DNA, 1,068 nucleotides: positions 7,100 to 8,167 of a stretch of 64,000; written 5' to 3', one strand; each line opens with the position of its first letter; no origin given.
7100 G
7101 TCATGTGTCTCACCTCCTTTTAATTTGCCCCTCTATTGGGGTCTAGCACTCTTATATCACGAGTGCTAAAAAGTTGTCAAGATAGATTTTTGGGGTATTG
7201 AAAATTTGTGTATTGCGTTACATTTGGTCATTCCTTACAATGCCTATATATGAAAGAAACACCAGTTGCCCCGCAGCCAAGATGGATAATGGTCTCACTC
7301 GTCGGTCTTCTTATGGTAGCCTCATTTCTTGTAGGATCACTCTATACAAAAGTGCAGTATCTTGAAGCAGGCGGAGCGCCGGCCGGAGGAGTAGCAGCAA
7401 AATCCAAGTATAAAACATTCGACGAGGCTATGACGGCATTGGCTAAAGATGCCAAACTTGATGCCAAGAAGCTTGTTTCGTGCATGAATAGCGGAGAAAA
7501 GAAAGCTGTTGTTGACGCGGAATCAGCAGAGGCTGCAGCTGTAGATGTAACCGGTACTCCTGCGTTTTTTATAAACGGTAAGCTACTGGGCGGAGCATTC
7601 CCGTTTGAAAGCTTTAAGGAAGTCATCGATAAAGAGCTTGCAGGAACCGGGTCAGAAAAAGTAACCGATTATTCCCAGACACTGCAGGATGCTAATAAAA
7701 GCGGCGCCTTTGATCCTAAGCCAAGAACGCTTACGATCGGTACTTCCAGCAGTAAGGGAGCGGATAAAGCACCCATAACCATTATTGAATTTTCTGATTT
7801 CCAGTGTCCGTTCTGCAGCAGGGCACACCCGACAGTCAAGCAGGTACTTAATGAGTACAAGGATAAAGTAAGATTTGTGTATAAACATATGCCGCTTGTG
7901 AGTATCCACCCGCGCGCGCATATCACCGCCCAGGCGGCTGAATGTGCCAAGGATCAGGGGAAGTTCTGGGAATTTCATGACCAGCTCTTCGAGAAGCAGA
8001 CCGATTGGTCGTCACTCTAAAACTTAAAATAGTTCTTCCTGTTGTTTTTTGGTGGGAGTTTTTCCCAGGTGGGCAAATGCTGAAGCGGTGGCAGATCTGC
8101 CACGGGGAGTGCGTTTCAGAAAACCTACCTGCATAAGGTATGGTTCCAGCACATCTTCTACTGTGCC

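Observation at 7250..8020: DsbA-like protein with circularly permuted thioredoxin fold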

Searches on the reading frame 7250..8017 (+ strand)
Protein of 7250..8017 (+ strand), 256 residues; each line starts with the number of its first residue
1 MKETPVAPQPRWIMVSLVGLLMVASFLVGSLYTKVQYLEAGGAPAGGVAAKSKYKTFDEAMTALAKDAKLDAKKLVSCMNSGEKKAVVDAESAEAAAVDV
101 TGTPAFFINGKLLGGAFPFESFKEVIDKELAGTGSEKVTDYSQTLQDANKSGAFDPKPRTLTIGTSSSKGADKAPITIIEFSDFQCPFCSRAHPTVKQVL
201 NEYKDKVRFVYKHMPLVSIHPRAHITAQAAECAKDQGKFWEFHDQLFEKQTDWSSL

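Call 5: search_protein_families(library=pfam, proteins=[window:7250-8017:+], max_evalue=1)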
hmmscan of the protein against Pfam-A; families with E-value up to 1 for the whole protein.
window:7250-8017:+ (256 aa): 7 families
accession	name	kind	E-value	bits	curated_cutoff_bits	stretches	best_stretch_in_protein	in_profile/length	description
PF13462.12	Thioredoxin_4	-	1.3e-29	103.9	23.2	2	165-254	4-94/165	Thioredoxin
PF01323.26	DSBA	-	2e-19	70.6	25.6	2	58-126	121-190/191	DSBA-like thioredoxin domain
PF13098.12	Thioredoxin_2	-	3.6e-07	30.9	27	1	177-240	8-58/104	Thioredoxin-like domain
PF00085.26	Thioredoxin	-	0.0047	17.4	23.5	1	174-210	18-54/103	Thioredoxin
PF13743.12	Thioredoxin_5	-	0.035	14.3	27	0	53-108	108-163/186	Thioredoxin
PF13192.12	Thioredoxin_3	-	0.063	13.8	24.8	0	90-112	37-59/76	Thioredoxin domain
PF06110.17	TXD17-like_Trx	-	0.12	12.4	23.1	1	186-211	38-63/119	Thioredoxin domain-containing protein 17-like, thioredoxin domain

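Call 7: find_homologous_proteins(query=window:7250-8017:+, max_evalue=0.001)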
Query window:7250-8017:+ (256 aa): 7273 proteins with E <= 0.001 among 8000 candidates; the best 120 are listed.
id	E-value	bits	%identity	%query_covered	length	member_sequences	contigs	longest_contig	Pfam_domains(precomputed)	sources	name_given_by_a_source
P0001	1.9e-162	557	96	100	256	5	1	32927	PF13098.14,PF01323.27,PF13462.13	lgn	-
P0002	1.2e-129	449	77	100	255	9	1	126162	PF13098.14,PF01323.27,PF13462.13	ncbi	-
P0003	6.5e-129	447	79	100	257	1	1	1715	PF01323.27,PF13462.13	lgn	-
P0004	7.6e-129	447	80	100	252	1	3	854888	PF13098.14,PF01323.27,PF13462.13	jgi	-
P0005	9.5e-129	446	79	96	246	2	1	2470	PF13098.14,PF01323.27,PF13462.13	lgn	-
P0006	1.7e-126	439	79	100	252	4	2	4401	PF13098.14,PF01323.27,PF13462.13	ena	-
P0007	3.0e-125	435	75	100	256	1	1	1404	PF13098.14,PF01323.27,PF13462.13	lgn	-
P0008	2.5e-124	432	75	97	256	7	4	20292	PF01323.27,PF13462.13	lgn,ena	-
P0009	4.5e-124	431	76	97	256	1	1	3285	PF01323.27,PF13462.13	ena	-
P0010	4.7e-124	431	76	100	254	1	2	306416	PF13098.14,PF01323.27,PF13462.13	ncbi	-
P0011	1.3e-123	429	76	97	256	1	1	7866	PF13098.14,PF01323.27,PF13462.13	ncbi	-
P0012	1.4e-123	429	76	97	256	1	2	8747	PF13098.14,PF01323.27,PF13462.13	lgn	-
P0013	2.9e-123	428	75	97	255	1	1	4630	PF13098.14,PF01323.27,PF13462.13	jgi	-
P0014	7.2e-123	427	75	97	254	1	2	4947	PF01323.27,PF13462.13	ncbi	-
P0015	9.5e-123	427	75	97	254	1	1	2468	PF01323.27,PF13462.13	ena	-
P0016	4.7e-122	424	72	100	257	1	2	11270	PF13098.14,PF01323.27,PF13462.13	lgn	-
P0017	6.9e-122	424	75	100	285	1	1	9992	PF13098.14,PF01323.27,PF13462.13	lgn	-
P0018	8.9e-122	423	71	100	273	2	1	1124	PF13098.14,PF01323.27,PF13462.13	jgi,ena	-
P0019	1.4e-121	423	75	100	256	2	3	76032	PF13098.14,PF01323.27,PF13462.13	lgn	-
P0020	2.2e-121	422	73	97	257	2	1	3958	PF13098.14,PF01323.27,PF13462.13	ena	-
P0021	2.8e-121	422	75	97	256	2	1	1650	PF01323.27,PF13462.13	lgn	-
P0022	9.5e-121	420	73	100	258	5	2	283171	PF13098.14,PF01323.27,PF13462.13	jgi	-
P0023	2.9e-120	418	71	99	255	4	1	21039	PF01323.27,PF13462.13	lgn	-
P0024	5.4e-120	418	73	100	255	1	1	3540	PF13098.14,PF01323.27,PF13462.13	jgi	jgi:protein-disulfide isomerase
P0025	7.4e-120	417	76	97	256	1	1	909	PF13098.14,PF01323.27,PF13462.13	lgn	-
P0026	3.7e-119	415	79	91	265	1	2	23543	PF13098.14,PF01323.27,PF13462.13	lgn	-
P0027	1.2e-118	413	73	97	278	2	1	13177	PF13098.14,PF01323.27,PF13462.13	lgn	-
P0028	1.3e-118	413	74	100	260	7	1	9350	PF13098.14,PF01323.27,PF13462.13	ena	-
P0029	1.7e-118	413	70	100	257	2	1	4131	PF13098.14,PF01323.27,PF13462.13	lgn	-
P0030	3.4e-118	412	72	100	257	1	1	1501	PF13098.14,PF01323.27,PF13462.13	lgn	-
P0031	1.3e-117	410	69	100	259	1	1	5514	PF13098.14,PF01323.27,PF13462.13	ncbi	-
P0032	3.6e-117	408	69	100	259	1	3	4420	PF13098.14,PF01323.27,PF13462.13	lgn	-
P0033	6.1e-117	408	73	100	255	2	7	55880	PF13098.14,PF01323.27,PF13462.13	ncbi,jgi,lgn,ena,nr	ncbi:MAG TPA: thioredoxin domain-containing protein [Patescibacteria group bacterium]|nr:thioredoxin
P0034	9.2e-117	407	71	100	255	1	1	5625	PF13098.14,PF01323.27,PF13462.13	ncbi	-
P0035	1.4e-115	403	72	100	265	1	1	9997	PF13098.14,PF01323.27,PF13462.13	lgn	-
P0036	2.6e-114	399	69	100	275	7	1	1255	PF13098.14,PF01323.27,PF13462.13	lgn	-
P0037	3.5e-113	395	72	100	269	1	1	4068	PF13098.14,PF01323.27,PF13462.13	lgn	-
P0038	4.7e-113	395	70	100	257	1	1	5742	PF13098.14,PF01323.27,PF13462.13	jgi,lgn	-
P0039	7.5e-113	394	70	97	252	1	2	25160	PF13098.14,PF01323.27,PF13462.13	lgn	-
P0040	8.8e-113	394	70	99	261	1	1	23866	PF13098.14,PF01323.27,PF13462.13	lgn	-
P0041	6.6e-112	391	67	100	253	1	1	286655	PF01323.27,PF13462.13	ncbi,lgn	-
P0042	3.3e-111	389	71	98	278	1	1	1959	PF13098.14,PF01323.27,PF13462.13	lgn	-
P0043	4.7e-111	388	68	100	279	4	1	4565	PF13098.14,PF01323.27,PF13462.13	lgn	-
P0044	1.8e-110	386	69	100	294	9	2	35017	PF01323.27,PF13462.13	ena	-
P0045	6.6e-110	385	69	98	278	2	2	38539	PF01323.27,PF13462.13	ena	-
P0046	7.3e-110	384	73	91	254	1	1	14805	PF13098.14,PF01323.27,PF13462.13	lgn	-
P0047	1.1e-108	381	68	94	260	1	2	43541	PF13098.14,PF01323.27,PF13462.13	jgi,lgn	jgi:protein-disulfide isomerase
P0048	6.4e-108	378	69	95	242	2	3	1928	PF01323.27,PF13462.13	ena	-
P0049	2.3e-106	373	68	94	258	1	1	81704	PF01323.27,PF13462.13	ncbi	-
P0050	3.0e-106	373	66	100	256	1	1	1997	PF13098.14,PF01323.27,PF13462.13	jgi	-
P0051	7.4e-105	368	67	100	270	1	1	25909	PF13098.14,PF01323.27,PF13462.13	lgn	-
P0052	2.1e-104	366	66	95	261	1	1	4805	PF01323.27,PF13462.13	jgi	-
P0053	1.5e-103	364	66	94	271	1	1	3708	PF13098.14,PF01323.27,PF13462.13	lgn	-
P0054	1.5e-103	364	67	95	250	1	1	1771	PF13098.14,PF01323.27,PF13462.13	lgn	-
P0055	4.0e-103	362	67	94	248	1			PF01323.27,PF13462.13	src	-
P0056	8.9e-103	361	65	100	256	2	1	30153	PF13098.14,PF01323.27,PF13462.13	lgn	-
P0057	1.3e-102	361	62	91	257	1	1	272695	PF01323.27,PF13462.13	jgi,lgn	jgi:protein-disulfide isomerase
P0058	6.2e-102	358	65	94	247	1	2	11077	PF01323.27,PF13462.13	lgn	-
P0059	3.0e-101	356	64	100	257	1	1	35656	PF13098.14,PF01323.27,PF13462.13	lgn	-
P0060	3.0e-101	356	67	95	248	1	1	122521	PF13098.14,PF01323.27,PF13462.13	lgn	-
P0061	7.3e-101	355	66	94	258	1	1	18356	PF13098.14,PF01323.27,PF13462.13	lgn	-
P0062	1.9e-100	354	66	93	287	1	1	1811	PF13098.14,PF01323.27,PF13462.13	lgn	-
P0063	7.0e-99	348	63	94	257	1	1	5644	PF13098.14,PF01323.27,PF13462.13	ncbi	-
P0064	1.3e-98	348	64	95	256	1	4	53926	PF13098.14,PF01323.27,PF13462.13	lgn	-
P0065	1.5e-98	347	66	95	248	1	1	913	PF13098.14,PF01323.27,PF13462.13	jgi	jgi:protein-disulfide isomerase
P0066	4.3e-98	346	64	94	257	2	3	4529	PF13098.14,PF01323.27,PF13462.13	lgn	-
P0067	6.8e-98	345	63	94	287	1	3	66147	PF13098.14,PF01323.27,PF13462.13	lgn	-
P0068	2.9e-97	343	59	100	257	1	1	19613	PF13098.14,PF01323.27,PF13462.13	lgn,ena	-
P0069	4.5e-97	342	63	95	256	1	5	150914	PF13098.14,PF01323.27,PF13462.13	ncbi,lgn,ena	-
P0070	1.1e-96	341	64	96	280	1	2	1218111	PF13098.14,PF01323.27,PF13462.13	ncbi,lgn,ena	-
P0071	1.8e-96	340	64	94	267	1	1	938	PF01323.27,PF13462.13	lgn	-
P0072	3.6e-96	340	63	92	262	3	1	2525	PF13098.14,PF01323.27,PF13462.13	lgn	-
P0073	5.5e-96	339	60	100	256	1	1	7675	PF13098.14,PF01323.27,PF13462.13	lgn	-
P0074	6.4e-95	335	64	92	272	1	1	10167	PF13098.14,PF01323.27,PF13462.13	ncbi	-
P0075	8.8e-95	335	62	96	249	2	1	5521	PF13098.14,PF01323.27,PF13462.13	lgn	-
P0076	3.8e-93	330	61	91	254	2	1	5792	PF13098.14,PF01323.27,PF13462.13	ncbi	-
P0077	6.1e-93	329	62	94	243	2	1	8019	PF13098.14,PF01323.27,PF13462.13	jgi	-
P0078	6.2e-93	329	59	95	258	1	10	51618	PF13098.14,PF01323.27,PF13462.13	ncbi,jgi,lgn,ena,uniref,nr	ncbi:hypothetical protein A2773_06840 [Candidatus Gottesmanbacteria bacterium RIFCSPHIGHO2_01_FULL_3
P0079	1.2e-92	328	58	95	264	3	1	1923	PF13098.14,PF01323.27,PF13462.13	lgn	-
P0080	1.8e-92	327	58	96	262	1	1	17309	PF13098.14,PF01323.27,PF13462.13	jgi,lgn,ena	-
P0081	2.4e-92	327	60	96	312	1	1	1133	PF13098.14,PF01323.27,PF13462.13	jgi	jgi:protein-disulfide isomerase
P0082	2.1e-91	324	60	95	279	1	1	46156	PF13098.14,PF01323.27,PF13462.13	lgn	-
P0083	8.9e-91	322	57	97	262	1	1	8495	PF13098.14,PF01323.27,PF13462.13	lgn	-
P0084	1.7e-90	321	60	94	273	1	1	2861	PF01323.27,PF13462.13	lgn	-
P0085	2.3e-90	321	57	96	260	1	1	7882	PF13098.14,PF01323.27,PF13462.13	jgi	-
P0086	5.2e-90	319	58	94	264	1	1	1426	PF13098.14,PF01323.27,PF13462.13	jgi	-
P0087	5.7e-90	319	78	70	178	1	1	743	PF13098.14,PF01323.27,PF13462.13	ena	-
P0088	1.2e-89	318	55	99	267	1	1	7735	PF13098.14,PF01323.27,PF13462.13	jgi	jgi:protein-disulfide isomerase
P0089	3.7e-89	317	55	100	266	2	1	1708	PF13098.14,PF01323.27,PF13462.13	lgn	-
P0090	7.2e-89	316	56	96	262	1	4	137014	PF13098.14,PF01323.27,PF13462.13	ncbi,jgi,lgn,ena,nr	ncbi:thioredoxin domain-containing protein [Patescibacteria group bacterium]|nr:thioredoxin domain-c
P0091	8.2e-89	315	58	94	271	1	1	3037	PF13098.14,PF01323.27,PF13462.13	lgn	-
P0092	8.6e-89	315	76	70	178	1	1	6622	PF01323.27,PF13462.13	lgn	-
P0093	2.1e-88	314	59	94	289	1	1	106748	PF13098.14,PF01323.27,PF13462.13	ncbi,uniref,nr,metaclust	ncbi:hypothetical protein A2Z33_02735 [Candidatus Gottesmanbacteria bacterium RBG_16_52_11]|uniref:T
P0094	1.1e-87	312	57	95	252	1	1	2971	PF13098.14,PF01323.27,PF13462.13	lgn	-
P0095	2.3e-86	307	56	96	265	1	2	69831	PF13098.14,PF01323.27,PF13462.13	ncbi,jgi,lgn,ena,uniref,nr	ncbi:hypothetical protein A2960_05590 [Candidatus Gottesmanbacteria bacterium RIFCSPLOWO2_01_FULL_39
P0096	3.0e-86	307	60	91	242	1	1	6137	PF13098.14,PF01323.27,PF13462.13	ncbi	-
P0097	3.5e-86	307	59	94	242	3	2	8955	PF13098.14,PF01323.27,PF13462.13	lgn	-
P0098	3.7e-86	307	57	94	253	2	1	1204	PF01323.27,PF13462.13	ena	-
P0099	4.4e-86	307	43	75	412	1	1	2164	PF13192.13,PF13743.13,PF13098.14,PF01323.27,PF13462.13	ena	-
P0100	1.1e-85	305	56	95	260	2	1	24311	PF13098.14,PF01323.27,PF13462.13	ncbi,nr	ncbi:thioredoxin domain-containing protein [Candidatus Gottesmanbacteria bacterium]|nr:thioredoxin d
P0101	1.2e-85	305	52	100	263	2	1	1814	PF13098.14,PF01323.27,PF13462.13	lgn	-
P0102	1.2e-84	302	56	94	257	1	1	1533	PF13098.14,PF01323.27,PF13462.13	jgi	-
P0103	1.5e-84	302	55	94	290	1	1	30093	PF13098.14,PF01323.27,PF13462.13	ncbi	-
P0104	2.6e-84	301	54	94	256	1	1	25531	PF13098.14,PF01323.27,PF13462.13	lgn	-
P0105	5.2e-84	300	61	93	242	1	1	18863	PF13098.14,PF01323.27,PF13462.13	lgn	-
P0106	6.6e-84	299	44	74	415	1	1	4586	PF13192.13,PF13743.13,PF13098.14,PF01323.27,PF13462.13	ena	-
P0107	7.2e-83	296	60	93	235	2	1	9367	PF13098.14,PF01323.27,PF13462.13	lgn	-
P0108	7.3e-83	296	60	91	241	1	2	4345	PF13098.14,PF01323.27,PF13462.13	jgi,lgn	jgi:protein-disulfide isomerase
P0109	1.5e-82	295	57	96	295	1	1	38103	PF13098.14,PF01323.27,PF13462.13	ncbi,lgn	-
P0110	1.7e-82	295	59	93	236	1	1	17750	PF13098.14,PF01323.27,PF13462.13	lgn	-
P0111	4.6e-82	293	42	77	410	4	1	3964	PF13192.13,PF13743.13,PF13098.14,PF01323.27,PF13462.13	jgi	-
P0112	5.3e-82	293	55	96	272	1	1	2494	PF13098.14,PF01323.27,PF13462.13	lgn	-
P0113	6.3e-82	293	45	76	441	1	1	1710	PF13192.13,PF13098.14,PF01323.27,PF13462.13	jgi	jgi:protein-disulfide isomerase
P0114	7.7e-82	293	43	77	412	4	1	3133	PF13192.13,PF13098.14,PF01323.27,PF13462.13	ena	-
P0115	7.8e-82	293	52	100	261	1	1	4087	PF13098.14,PF01323.27,PF13462.13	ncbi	-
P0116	1.2e-81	292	74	70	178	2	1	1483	PF13098.14,PF01323.27,PF13462.13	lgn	-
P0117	1.8e-81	291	56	87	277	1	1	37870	PF13098.14,PF01323.27,PF13462.13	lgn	-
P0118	4.9e-81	290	53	96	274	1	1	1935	PF01323.27,PF13462.13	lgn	-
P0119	8.0e-81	289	58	94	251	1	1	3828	PF13098.14,PF01323.27,PF13462.13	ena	-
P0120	1.2e-80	289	56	94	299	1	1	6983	PF13098.14,PF01323.27,PF13462.13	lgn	-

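Call 14: search_solved_structures(query=window:7250-8017:+, max_evalue=0.001, show_alignments=2)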
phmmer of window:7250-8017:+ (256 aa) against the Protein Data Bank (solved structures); distinct sequences matched with E-value up to 0.001: 22.
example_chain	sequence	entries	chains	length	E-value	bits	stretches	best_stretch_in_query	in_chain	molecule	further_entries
4pwo_A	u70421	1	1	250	1.9e-16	63.7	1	169-251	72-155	DsbA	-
7unn_A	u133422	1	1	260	2.6e-16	63.3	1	169-251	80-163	Thioredoxin domain-containing protein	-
4pwp_A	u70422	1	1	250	3.1e-16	63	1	170-251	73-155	DsbA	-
7uno_A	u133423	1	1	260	6.2e-15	58.7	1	169-251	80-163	Thioredoxin domain-containing protein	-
3eu3_A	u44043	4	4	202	1e-14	58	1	169-253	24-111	BdbD | Disulfide bond formation protein D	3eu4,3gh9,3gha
3gyk_A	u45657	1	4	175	2.4e-12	50.3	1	170-246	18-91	27kDa outer membrane protein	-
4gxz_A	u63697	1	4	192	1.1e-09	41.6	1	169-250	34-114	Suppression of copper sensitivity protein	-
7rgv_A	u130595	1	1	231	7.9e-09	38.7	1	174-248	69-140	Thioredoxin domain-containing protein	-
6nen_A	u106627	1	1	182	1.3e-08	38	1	166-251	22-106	Copper resistance protein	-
6mhh_A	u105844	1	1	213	2.1e-08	37.4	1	166-251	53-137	Metal resistance protein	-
4xvw_A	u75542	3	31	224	2.4e-08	37.2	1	166-251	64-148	DsbA-like protein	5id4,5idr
4n30_A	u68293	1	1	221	3.1e-08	36.8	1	168-249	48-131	Protein disulfide isomerase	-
7jve_A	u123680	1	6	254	2.7e-07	33.7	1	162-247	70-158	DsbA family protein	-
3f4r_A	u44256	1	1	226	9.8e-06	28.6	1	165-254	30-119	Putative uncharacterized protein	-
3bd2_A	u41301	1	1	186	2.8e-05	27.1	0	165-253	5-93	Disulfide bond protein A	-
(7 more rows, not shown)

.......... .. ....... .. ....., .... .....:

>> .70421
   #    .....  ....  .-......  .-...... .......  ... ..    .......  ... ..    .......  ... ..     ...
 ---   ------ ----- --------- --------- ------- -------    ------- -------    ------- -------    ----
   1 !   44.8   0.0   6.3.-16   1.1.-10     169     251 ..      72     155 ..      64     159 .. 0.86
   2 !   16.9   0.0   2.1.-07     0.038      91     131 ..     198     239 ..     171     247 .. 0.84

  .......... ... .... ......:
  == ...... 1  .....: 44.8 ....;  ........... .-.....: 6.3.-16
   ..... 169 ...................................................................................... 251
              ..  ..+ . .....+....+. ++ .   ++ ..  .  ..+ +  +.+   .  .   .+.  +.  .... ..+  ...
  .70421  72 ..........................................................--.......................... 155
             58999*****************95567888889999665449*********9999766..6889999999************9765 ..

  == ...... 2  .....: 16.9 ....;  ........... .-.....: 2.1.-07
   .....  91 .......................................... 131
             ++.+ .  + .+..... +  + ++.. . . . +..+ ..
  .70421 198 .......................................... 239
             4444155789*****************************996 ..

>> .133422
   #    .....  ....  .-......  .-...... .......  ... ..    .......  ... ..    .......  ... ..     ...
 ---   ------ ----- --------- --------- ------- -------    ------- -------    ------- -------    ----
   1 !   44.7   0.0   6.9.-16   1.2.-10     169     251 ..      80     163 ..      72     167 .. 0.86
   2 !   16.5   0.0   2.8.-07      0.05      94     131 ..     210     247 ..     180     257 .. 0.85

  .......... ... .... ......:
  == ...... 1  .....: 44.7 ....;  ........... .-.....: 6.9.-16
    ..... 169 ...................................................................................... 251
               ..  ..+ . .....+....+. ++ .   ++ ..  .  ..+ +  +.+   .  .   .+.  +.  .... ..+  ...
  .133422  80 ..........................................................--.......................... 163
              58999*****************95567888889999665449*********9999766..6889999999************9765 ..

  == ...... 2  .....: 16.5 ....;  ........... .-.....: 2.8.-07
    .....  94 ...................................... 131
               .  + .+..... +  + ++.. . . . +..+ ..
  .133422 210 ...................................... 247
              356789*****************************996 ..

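Call 17: find_encoding_contigs(protein=P0078, flank=6000, max_places=3)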
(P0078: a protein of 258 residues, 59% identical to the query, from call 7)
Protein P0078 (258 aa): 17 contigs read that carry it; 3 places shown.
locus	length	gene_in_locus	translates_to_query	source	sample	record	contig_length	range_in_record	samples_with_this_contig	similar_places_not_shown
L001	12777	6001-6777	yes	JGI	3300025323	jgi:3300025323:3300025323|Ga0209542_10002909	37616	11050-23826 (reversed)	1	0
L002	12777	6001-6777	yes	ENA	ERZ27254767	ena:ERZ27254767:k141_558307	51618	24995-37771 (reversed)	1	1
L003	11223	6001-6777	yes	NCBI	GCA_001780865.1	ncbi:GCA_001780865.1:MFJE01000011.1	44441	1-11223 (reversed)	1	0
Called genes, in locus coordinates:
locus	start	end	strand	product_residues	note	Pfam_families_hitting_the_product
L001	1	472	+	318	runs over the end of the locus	PF00890:FAD_binding_2 (faint), PF01134:GIDA (faint), PF01266:DAO (faint), PF03486:HI0933_like (faint), PF07992:Pyr_redox_2, PF12831:FAD_oxidored (weak), PF13738:Pyr_redox_3, PF00070:Pyr_redox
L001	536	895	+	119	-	PF06305:LapA_dom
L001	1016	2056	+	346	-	PF00768:Peptidase_S11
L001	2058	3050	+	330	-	PF01266:DAO (faint), PF07992:Pyr_redox_2, PF13434:Lys_Orn_oxgnase (faint), PF13738:Pyr_redox_3, PF00070:Pyr_redox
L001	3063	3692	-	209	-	PF01391:Collagen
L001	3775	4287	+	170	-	PF00293:NUDIX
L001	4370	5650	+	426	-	PF02812:ELFV_dehydrog_N, PF00208:ELFV_dehydrog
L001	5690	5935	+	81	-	-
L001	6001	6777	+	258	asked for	PF13098:Thioredoxin_2 (faint), PF01323:DSBA, PF13462:Thioredoxin_4, PF01323:DSBA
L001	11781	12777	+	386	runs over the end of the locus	PF00575:S1, PF23459:S1_RRP5 (faint), PF00575:S1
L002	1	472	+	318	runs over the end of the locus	PF00890:FAD_binding_2 (faint), PF01134:GIDA (faint), PF01266:DAO (faint), PF03486:HI0933_like (faint), PF07992:Pyr_redox_2, PF12831:FAD_oxidored (weak), PF13738:Pyr_redox_3, PF00070:Pyr_redox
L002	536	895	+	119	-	PF06305:LapA_dom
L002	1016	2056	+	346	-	PF00768:Peptidase_S11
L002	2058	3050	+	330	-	PF01266:DAO (faint), PF07992:Pyr_redox_2, PF13434:Lys_Orn_oxgnase (faint), PF13738:Pyr_redox_3, PF00070:Pyr_redox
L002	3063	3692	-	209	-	PF01391:Collagen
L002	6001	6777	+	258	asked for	PF13098:Thioredoxin_2 (faint), PF01323:DSBA, PF13462:Thioredoxin_4, PF01323:DSBA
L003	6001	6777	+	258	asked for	PF13098:Thioredoxin_2 (faint), PF01323:DSBA, PF13462:Thioredoxin_4, PF01323:DSBA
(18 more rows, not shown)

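Call 18: find_encoding_contigs(protein=P0106, flank=6000, max_places=3)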
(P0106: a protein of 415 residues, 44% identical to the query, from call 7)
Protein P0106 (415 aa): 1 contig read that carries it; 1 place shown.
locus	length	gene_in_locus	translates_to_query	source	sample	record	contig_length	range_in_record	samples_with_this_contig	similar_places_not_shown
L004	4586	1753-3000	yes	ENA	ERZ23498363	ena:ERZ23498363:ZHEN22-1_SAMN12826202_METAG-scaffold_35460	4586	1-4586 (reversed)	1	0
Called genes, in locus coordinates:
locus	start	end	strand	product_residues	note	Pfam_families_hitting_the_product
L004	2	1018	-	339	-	?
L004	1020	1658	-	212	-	-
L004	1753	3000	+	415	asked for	PF13462:Thioredoxin_4, PF01323:DSBA, PF13192:Thioredoxin_3 (faint), PF13743:Thioredoxin_5 (faint), PF13462:Thioredoxin_4, PF13098:Thioredoxin_2 (weak), PF01323:DSBA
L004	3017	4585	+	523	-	?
